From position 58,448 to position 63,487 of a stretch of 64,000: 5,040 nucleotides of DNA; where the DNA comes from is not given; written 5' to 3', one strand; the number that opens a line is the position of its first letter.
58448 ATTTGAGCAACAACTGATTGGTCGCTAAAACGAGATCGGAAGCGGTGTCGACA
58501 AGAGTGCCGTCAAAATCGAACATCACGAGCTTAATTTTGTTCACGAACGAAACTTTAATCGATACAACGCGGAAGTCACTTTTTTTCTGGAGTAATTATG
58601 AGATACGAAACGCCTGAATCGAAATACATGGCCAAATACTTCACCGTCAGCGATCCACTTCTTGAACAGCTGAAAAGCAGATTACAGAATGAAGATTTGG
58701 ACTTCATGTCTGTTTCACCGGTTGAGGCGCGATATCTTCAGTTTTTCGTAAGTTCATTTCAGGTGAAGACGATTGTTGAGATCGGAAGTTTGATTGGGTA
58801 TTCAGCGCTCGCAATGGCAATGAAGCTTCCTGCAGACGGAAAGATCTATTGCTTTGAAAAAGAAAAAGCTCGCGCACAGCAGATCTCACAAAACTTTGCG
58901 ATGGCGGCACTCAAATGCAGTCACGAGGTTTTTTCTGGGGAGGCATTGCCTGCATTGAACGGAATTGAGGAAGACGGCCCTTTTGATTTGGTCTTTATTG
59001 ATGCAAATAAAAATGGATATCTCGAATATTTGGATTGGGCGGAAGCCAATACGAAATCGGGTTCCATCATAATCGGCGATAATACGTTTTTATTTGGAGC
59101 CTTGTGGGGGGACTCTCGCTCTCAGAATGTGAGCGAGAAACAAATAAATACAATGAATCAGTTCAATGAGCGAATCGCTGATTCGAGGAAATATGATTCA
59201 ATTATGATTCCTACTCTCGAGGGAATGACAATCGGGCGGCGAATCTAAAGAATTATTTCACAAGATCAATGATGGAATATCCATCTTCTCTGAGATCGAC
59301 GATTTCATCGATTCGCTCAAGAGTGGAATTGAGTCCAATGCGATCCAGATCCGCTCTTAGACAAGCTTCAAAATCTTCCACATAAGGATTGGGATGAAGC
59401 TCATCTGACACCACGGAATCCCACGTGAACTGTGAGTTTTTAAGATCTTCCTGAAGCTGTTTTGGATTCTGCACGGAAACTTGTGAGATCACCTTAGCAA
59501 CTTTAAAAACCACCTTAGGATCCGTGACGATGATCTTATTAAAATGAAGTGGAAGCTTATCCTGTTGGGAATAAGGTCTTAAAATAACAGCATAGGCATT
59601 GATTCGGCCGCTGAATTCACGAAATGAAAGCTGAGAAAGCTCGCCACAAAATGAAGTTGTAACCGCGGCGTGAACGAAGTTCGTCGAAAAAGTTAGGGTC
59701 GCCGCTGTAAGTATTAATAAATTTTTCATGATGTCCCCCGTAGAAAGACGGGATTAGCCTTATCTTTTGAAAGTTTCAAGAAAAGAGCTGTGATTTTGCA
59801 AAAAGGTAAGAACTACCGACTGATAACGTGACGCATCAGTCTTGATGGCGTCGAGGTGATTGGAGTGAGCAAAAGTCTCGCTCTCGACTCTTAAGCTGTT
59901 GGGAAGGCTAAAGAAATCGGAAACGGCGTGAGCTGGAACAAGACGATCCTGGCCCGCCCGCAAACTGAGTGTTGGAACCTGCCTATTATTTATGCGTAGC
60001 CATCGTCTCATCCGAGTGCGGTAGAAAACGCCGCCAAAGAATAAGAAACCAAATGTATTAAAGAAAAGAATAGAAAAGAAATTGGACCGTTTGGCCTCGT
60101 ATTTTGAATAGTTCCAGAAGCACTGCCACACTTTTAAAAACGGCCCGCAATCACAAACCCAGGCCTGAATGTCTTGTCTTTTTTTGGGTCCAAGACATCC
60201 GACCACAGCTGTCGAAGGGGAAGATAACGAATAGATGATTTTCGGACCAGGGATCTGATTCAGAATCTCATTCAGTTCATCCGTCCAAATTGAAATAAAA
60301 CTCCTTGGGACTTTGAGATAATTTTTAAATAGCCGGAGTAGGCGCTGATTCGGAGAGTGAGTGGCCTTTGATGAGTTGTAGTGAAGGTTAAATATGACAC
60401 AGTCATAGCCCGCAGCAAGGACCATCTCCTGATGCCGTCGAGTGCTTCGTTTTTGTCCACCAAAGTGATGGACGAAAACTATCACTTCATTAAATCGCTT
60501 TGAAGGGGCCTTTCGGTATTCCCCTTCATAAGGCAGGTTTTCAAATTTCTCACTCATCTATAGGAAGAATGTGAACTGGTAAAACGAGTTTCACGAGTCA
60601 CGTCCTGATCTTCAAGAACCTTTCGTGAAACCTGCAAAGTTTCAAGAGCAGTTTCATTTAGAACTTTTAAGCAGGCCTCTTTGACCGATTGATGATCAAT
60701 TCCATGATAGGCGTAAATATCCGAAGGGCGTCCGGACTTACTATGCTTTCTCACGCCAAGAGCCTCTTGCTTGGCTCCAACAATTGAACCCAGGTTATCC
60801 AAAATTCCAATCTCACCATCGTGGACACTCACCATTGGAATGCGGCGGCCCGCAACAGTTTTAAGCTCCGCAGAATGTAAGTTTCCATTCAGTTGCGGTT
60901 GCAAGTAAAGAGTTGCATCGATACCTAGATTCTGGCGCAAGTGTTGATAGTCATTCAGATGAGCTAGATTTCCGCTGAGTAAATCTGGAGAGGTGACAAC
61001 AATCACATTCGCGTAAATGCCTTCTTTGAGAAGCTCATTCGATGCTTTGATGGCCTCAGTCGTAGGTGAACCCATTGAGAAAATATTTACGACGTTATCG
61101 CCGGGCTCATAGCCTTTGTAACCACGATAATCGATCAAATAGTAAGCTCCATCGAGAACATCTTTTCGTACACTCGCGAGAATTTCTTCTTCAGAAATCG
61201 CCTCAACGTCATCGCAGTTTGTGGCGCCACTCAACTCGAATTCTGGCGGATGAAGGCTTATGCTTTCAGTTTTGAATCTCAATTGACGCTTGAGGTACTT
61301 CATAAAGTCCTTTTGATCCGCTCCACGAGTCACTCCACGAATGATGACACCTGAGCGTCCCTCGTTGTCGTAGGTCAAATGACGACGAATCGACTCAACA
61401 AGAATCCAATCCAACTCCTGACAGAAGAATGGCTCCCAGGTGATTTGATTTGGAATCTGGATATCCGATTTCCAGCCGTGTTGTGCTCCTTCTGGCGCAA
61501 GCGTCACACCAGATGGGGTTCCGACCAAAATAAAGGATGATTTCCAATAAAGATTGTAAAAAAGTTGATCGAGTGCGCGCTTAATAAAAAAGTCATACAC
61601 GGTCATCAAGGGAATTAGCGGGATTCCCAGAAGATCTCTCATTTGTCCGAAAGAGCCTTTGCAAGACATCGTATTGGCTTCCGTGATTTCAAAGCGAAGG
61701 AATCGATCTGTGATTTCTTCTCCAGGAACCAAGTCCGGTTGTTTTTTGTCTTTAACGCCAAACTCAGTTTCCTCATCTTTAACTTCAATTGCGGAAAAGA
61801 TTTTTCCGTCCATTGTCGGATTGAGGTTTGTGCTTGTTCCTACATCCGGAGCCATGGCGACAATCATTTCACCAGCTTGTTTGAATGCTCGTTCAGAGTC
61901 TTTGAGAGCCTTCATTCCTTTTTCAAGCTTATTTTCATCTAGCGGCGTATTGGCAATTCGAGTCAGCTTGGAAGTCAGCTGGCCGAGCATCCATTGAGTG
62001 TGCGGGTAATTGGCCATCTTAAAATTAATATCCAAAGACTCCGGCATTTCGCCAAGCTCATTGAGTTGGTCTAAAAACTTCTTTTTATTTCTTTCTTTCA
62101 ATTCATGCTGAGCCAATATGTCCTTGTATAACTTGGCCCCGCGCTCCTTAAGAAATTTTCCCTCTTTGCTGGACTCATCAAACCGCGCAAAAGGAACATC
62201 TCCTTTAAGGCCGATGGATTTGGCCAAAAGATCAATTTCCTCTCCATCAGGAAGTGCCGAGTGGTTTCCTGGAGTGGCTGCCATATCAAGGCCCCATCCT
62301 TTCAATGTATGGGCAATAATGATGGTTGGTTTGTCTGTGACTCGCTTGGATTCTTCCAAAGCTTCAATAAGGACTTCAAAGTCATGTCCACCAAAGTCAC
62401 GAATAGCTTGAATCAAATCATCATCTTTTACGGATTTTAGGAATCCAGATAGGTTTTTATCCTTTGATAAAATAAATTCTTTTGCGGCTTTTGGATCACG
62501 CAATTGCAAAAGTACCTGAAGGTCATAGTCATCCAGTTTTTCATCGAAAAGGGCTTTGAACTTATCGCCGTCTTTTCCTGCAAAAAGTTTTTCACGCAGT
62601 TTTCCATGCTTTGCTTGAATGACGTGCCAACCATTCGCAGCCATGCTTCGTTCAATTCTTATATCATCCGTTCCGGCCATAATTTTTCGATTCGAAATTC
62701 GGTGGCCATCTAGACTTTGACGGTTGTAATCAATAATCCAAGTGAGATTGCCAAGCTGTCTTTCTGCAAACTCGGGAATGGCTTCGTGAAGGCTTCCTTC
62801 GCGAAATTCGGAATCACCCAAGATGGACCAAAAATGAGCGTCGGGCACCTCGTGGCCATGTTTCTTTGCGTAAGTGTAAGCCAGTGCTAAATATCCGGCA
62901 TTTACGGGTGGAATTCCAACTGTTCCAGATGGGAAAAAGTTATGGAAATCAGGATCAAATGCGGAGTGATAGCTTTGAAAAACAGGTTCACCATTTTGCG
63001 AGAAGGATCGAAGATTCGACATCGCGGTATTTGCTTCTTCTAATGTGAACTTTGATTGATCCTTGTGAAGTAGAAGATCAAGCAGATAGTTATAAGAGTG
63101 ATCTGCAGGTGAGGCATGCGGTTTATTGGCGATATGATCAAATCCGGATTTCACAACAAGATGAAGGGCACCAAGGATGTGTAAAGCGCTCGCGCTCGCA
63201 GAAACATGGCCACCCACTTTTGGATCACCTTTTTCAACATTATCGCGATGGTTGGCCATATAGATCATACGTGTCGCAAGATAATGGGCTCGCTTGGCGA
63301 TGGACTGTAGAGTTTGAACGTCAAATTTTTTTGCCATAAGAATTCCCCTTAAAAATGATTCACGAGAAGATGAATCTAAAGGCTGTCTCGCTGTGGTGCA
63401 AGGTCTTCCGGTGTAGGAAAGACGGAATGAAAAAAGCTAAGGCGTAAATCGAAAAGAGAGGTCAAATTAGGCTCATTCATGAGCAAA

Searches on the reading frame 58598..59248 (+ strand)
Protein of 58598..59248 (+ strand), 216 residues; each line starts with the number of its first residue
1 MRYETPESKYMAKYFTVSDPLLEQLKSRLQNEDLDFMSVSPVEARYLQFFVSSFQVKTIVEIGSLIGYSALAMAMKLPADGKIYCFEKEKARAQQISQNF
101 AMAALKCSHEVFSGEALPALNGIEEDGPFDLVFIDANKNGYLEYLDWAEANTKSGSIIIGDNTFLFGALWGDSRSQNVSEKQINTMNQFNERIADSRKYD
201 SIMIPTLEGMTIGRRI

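Call 87: search_protein_families(library=pfam, max_evalue=0.00001, proteins=[window:58598-59248:+])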
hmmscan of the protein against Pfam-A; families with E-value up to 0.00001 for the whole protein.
window:58598-59248:+ (216 aa): 2 families
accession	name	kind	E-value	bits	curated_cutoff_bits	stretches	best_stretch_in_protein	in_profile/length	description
PF01596.23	Methyltransf_3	-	4.6e-34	118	22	1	19-216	8-204/204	O-methyltransferase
PF13578.12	Methyltransf_24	-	3.5e-10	41.1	26.3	1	60-162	1-104/105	Methyltransferase domain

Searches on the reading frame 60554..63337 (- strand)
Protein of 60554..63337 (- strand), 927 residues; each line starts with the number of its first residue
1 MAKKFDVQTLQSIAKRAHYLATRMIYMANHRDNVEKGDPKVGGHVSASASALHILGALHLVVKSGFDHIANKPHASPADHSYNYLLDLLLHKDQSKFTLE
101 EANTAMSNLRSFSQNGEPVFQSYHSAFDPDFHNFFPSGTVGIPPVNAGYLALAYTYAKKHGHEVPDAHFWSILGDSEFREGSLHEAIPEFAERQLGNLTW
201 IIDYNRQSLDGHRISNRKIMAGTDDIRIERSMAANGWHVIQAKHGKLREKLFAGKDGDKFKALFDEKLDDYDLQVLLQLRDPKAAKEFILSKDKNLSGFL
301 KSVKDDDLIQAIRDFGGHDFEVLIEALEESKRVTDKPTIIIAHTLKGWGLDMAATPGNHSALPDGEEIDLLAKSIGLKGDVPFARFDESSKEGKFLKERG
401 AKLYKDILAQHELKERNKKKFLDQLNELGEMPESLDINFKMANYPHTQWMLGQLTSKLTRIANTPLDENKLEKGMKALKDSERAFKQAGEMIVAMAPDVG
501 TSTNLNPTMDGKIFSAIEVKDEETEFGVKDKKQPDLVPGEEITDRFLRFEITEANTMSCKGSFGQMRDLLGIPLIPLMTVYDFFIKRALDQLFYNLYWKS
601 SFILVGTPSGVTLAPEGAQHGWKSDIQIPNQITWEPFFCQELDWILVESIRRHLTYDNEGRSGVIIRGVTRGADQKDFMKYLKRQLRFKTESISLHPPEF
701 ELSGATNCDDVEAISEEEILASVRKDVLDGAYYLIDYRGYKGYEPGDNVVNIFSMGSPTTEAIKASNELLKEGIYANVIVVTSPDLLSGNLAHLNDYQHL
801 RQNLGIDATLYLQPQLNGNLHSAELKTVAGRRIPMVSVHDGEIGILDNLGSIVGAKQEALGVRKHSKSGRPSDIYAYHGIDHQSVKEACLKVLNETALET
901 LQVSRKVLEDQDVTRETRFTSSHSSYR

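Call 87: search_protein_families(library=pfam, max_evalue=0.00001, proteins=[window:60554-63337:-])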
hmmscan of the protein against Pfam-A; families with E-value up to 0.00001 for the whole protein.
window:60554-63337:- (927 aa): 1 family
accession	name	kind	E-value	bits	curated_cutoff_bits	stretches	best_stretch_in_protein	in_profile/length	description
PF00456.26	Transketolase_N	-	6.7e-17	61.9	22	2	152-246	131-217/334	Transketolase, thiamine diphosphate binding domain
